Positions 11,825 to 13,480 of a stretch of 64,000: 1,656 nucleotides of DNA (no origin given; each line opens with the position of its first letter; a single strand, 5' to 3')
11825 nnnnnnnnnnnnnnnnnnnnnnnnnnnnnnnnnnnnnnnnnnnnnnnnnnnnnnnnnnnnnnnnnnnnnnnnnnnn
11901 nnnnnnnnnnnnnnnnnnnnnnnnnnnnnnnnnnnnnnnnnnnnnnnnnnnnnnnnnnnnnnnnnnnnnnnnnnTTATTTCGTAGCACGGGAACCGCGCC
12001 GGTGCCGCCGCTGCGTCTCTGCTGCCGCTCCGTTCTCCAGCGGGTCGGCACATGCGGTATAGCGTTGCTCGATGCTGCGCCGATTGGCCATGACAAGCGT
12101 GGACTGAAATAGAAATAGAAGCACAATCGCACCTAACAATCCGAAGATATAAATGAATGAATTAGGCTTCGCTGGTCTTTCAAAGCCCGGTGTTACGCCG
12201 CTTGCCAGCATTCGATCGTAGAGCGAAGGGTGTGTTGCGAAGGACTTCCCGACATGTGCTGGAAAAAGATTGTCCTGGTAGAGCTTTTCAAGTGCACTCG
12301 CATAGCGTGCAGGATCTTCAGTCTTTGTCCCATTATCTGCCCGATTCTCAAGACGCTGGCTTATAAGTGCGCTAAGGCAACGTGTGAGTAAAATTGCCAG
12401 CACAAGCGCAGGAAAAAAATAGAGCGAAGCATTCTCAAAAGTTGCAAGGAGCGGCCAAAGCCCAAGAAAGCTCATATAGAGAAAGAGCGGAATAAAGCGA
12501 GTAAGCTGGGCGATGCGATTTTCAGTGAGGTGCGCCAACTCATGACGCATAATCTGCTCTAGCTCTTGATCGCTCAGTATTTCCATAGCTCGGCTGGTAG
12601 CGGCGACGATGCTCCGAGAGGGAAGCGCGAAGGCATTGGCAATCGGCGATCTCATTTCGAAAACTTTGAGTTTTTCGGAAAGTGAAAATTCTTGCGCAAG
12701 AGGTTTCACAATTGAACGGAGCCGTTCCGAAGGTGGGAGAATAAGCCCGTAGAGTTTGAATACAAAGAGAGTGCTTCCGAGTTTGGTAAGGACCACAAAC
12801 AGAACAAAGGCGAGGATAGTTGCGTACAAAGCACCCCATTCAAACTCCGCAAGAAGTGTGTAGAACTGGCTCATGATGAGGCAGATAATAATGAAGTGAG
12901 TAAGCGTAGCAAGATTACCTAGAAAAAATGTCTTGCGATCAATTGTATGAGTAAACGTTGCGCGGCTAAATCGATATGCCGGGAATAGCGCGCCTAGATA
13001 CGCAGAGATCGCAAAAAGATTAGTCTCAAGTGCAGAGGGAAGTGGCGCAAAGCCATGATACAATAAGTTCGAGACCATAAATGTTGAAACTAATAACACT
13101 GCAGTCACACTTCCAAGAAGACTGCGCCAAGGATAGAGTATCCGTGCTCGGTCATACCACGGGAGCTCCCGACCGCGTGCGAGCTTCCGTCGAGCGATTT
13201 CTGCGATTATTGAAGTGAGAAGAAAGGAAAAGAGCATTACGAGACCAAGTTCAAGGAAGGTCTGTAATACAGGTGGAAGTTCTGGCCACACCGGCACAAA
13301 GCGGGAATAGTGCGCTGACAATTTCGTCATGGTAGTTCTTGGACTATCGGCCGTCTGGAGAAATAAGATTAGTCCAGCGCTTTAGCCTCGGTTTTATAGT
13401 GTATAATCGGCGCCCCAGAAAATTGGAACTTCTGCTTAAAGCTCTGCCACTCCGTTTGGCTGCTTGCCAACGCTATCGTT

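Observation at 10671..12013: About 150-bp direct repeats in permuted order (B-A versus A-B) bracketing a secreted-protein gene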

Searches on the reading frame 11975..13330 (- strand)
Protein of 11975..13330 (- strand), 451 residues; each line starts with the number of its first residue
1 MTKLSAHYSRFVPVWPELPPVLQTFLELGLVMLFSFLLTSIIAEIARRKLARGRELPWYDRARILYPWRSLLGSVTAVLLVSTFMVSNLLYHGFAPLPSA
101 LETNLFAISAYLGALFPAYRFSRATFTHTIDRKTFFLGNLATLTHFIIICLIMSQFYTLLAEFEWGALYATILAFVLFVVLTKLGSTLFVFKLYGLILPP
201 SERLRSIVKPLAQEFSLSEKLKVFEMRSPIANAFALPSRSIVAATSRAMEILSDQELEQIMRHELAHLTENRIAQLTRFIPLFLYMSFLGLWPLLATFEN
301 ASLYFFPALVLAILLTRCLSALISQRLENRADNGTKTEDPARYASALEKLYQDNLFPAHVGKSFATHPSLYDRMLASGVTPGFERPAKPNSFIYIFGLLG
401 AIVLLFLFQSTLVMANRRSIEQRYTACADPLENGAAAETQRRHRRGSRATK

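Call 7: search_protein_families(library=pfam, proteins=[window:11975-13330:-], max_evalue=0.01)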
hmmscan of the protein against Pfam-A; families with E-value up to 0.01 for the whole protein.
window:11975-13330:- (451 aa): 1 family
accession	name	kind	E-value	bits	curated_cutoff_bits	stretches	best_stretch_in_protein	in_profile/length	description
PF01435.24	Peptidase_M48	-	1.7e-14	54.5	20.3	1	202-374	5-179/186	Peptidase family M48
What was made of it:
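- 11975..13330 (-): M48-family (HtpX-like) membrane metalloprotease gene, 451 aa. Pfam PF01435, E=1.7e-14 (call 7).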

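Call 8: search_protein_families(library=ncbifam, proteins=[window:11975-13330:-], max_evalue=0.01)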
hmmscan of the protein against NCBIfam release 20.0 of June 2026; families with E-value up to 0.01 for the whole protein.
window:11975-13330:- (451 aa): 9 families
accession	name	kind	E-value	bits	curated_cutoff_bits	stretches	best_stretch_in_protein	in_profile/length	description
NF003425.0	PRK04897.1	equivalog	9.3e-09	34.9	355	1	143-273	18-153/298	zinc metalloprotease HtpX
NF002669.0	PRK02391.1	equivalog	1.6e-08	34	341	1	143-280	17-159/298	zinc metalloprotease HtpX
NF002826.0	PRK03001.1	equivalog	2.1e-08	33.7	369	1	203-352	69-228/285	zinc metalloprotease HtpX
NF002775.0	PRK02870.1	equivalog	7.6e-08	32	285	1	202-280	115-195/338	zinc metalloprotease HtpX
NF002363.0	PRK01345.1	equivalog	1.4e-07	30.9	422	1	203-349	68-225/318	zinc metalloprotease HtpX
NF002839.0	PRK03072.1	equivalog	4.6e-05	22.7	412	1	220-351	91-233/291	zinc metalloprotease HtpX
NF002322.0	PRK01265.1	equivalog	0.00022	20.8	275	1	159-292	35-175/325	zinc metalloprotease HtpX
NF003965.0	PRK05457.1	equivalog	0.0015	17.9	245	0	207-271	82-148/285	protease HtpX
NF052399.1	M48_lipo_LoiP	exception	0.0085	15.6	365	0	202-268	69-133/247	metalloprotease LoiP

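Call 10: find_encoding_contigs(protein=window:11975-13330:-, flank=10000, max_places=10)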
Protein window:11975-13330:- (451 aa): no gene with exactly this product is on record in the collection.

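Call 12: find_homologous_proteins(query=window:11975-13330:-)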
Query window:11975-13330:- (451 aa): 58 proteins with E <= 0.001 among 8000 candidates.
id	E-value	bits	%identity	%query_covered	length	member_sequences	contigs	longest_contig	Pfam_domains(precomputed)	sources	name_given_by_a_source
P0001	9.4e-291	982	100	100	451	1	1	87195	PF01435.25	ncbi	-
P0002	7.4e-62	228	36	86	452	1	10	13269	PF01435.25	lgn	-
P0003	5.3e-48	182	34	81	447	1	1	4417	PF01435.25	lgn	-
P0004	4.6e-37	146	33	78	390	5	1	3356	PF01435.25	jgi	jgi:Zn-dependent protease with chaperone function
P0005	7.7e-36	142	32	84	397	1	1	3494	PF01435.25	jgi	jgi:Zn-dependent protease with chaperone function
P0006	1.9e-34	137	31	74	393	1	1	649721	PF01435.25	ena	-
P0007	1.8e-33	134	30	80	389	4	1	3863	PF01435.25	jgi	-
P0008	3.8e-33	133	33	74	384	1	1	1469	PF01435.25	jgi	-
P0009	2.3e-32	131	32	79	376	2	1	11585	PF01435.25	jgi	-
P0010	8.9e-32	129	30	84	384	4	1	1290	PF01435.25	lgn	-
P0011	3.1e-31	127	34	77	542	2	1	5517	PF01435.25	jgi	jgi:Zn-dependent protease with chaperone function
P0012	4.4e-31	126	33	71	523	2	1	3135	PF01435.25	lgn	-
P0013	1.8e-30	124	31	78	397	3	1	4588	PF01435.25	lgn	-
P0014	2.1e-30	124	29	80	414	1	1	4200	PF01435.25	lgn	-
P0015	3.0e-30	124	31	86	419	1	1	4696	PF01435.25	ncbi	-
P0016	6.8e-30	122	31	78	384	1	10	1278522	PF01435.25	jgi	jgi:Zn-dependent protease with chaperone function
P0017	2.0e-29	121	31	82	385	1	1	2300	PF01435.25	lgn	-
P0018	4.3e-29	120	32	83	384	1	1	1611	PF01435.25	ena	-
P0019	5.2e-29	120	30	83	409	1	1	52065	PF01435.25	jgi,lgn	-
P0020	5.5e-29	119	35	72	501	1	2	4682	PF01435.25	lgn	-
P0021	5.9e-29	119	30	76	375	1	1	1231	PF01435.25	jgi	jgi:Zn-dependent protease with chaperone function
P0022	2.0e-28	118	40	46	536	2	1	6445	PF01435.25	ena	-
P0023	2.4e-28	117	28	81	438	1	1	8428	PF01435.25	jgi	jgi:Zn-dependent protease with chaperone function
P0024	4.1e-28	117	36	49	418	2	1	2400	PF01435.25,PF13431.13,PF13414.13,PF13428.13,PF14559.13,PF13371.13,PF00515.35,PF13424.13,PF13432.13,PF13181.13,PF07719.24,PF13174.13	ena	-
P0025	7.3e-28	116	35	40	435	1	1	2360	PF01435.25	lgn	-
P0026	8.4e-28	116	36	54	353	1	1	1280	PF01435.25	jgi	-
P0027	2.2e-27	114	32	65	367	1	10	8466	PF01435.25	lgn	-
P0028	4.6e-27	113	30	83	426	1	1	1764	PF01435.25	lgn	-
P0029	6.2e-27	113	29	91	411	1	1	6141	PF01435.25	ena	-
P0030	2.4e-26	111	33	46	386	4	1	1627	PF01435.25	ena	-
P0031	2.7e-26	111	25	84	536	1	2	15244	PF01435.25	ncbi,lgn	ncbi:MAG TPA: M48 family metalloprotease [Pirellulales bacterium]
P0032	7.5e-26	109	33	59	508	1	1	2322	PF01435.25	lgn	-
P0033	4.1e-25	107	33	83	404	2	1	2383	PF01435.25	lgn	-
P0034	5.4e-25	106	28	76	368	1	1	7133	PF01435.25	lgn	-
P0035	2.0e-24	104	38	40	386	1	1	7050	PF01435.25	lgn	-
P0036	8.3e-24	102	37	48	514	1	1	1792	PF01435.25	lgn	-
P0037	4.6e-22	97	30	74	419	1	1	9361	PF01435.25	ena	-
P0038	2.8e-18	84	33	42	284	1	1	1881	PF01435.25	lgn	-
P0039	9.7e-18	82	29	79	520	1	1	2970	PF01435.25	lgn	-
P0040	1.6e-17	82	38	44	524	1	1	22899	PF01435.25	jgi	jgi:Zn-dependent protease with chaperone function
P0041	4.6e-10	57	28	48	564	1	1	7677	PF01435.25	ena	-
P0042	6.6e-8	50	27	47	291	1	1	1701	PF01435.25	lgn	-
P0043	8.3e-7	46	31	44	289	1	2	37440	PF01435.25,PF05569.18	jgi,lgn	-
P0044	2.6e-6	45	32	34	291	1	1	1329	PF01435.25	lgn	-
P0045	6.3e-6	44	29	47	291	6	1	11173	PF01435.25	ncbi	-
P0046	1.1e-5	43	30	34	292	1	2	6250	PF01435.25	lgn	-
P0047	3.9e-5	41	35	29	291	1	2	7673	PF01435.25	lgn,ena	-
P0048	4.6e-5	41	30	45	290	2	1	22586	PF01435.25,PF05569.18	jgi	-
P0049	6.9e-5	40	27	46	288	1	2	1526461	PF01435.25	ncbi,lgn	ncbi:MAG: zinc metalloprotease HtpX [Candidatus Babeliales bacterium]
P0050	7.9e-5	40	28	24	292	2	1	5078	PF01435.25,PF05569.18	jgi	jgi:heat shock protein HtpX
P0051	8.0e-5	40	30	37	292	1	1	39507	PF01435.25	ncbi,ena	-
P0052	2.0e-4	39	31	34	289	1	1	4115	PF01435.25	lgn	-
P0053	2.2e-4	38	30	34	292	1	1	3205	PF01435.25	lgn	-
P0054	3.4e-4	38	27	43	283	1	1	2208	PF01435.25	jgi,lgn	jgi:heat shock protein HtpX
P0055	4.2e-4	38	27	46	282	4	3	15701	PF01435.25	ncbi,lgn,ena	-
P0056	4.9e-4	37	29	34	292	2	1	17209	PF01435.25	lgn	-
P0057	6.1e-4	37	30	34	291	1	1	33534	PF01435.25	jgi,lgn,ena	-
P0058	6.6e-4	37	28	38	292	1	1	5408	PF01435.25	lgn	-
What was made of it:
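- The source is a MAG contig (call 12).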

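Call 13: find_encoding_contigs(protein=P0002, flank=8000, max_places=6)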
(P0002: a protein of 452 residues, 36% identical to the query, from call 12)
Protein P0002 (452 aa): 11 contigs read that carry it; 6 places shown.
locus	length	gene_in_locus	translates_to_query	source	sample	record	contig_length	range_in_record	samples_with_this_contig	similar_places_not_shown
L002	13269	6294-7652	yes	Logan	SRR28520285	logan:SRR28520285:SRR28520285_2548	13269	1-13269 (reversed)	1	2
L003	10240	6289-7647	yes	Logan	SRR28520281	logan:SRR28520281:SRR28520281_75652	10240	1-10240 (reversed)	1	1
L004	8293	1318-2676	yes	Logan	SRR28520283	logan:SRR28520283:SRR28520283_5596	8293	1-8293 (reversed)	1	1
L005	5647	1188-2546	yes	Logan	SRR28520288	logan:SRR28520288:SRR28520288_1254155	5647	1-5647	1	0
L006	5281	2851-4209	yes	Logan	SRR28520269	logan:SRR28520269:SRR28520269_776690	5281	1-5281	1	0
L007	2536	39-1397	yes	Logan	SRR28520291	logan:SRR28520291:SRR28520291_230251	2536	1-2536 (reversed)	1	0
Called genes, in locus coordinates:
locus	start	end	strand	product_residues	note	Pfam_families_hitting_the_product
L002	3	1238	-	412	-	?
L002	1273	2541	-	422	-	PF02790:COX2_TM, PF00116:COX2, PF00034:Cytochrom_C, PF13442:Cytochrome_CBB3, PF00034:Cytochrom_C, PF13442:Cytochrome_CBB3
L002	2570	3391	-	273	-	PF02630:SCO1-SenC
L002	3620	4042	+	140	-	PF01325:Fe_dep_repress (weak), PF12802:MarR_2 (weak), PF02742:Fe_dep_repr_C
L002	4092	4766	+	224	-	PF13030:DUF3891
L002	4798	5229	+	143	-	PF09424:YqeY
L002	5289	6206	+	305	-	PF01370:Epimerase, PF08338:DUF1731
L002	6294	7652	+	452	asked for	PF01435:Peptidase_M48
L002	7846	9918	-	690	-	PF00884:Sulfatase, PF01663:Phosphodiest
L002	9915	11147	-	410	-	PF26686:DUF8575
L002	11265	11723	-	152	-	-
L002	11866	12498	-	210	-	PF03848:TehB (weak), PF13649:Methyltransf_25 (weak)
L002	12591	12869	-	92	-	-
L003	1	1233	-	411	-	?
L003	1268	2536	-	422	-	PF02790:COX2_TM, PF00116:COX2, PF00034:Cytochrom_C, PF13442:Cytochrome_CBB3, PF00034:Cytochrom_C, PF13442:Cytochrome_CBB3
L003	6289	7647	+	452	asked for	PF01435:Peptidase_M48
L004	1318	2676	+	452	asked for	PF01435:Peptidase_M48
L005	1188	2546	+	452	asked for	PF01435:Peptidase_M48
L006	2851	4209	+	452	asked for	PF01435:Peptidase_M48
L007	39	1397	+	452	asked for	PF01435:Peptidase_M48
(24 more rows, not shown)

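Call 59: find_encoding_contigs(protein=P0003, flank=6000, max_places=3)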
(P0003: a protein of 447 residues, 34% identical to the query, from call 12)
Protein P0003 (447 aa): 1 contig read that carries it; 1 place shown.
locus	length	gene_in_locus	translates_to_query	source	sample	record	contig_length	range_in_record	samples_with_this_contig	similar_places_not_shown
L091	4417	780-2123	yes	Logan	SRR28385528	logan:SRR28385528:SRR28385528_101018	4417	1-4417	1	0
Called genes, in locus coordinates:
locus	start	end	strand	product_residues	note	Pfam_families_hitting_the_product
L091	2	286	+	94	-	?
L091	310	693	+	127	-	PF01042:Ribonuc_L-PSP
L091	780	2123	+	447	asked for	PF01435:Peptidase_M48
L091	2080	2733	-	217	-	PF00702:Hydrolase, PF12710:HAD (weak), PF13419:HAD_2, PF13242:Hydrolase_like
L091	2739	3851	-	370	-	PF01546:Peptidase_M20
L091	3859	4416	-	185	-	?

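Call 60: find_encoding_contigs(protein=P0006, flank=6000, max_places=3)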
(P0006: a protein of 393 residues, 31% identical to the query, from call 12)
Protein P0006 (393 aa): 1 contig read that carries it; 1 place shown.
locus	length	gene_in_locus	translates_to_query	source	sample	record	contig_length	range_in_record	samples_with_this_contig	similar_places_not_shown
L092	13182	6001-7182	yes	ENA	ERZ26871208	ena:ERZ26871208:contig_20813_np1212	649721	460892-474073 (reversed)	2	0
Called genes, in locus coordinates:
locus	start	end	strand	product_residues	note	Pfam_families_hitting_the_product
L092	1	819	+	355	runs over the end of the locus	-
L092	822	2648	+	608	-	PF13584:BatD (faint)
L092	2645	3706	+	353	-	PF13432:TPR_16 (weak)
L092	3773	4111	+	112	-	PF01197:Ribosomal_L31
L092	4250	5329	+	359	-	PF03462:PCRF, PF16326:ABC_tran_CTD (faint), PF00472:RF-1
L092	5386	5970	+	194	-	PF00702:Hydrolase, PF13419:HAD_2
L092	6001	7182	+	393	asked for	PF01435:Peptidase_M48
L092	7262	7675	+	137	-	PF02082:Rrf2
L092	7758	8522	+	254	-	PF23441:SDR, PF00106:adh_short, PF01370:Epimerase (faint), PF08659:KR, PF13561:adh_short_C2, PF08643:DUF1776 (weak)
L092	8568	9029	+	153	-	PF16798:DUF5069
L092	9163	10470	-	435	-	PF16491:Peptidase_M48_N, PF01435:Peptidase_M48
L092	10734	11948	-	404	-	PF00291:PALP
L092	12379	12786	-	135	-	PF01850:PIN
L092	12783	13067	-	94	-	-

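Call 69: search_protein_families(library=padloc, proteins=[window:11975-13330:-], max_evalue=0.01)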
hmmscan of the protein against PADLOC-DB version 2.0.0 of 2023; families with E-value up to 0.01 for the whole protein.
window:11975-13330:- (451 aa): 0 families
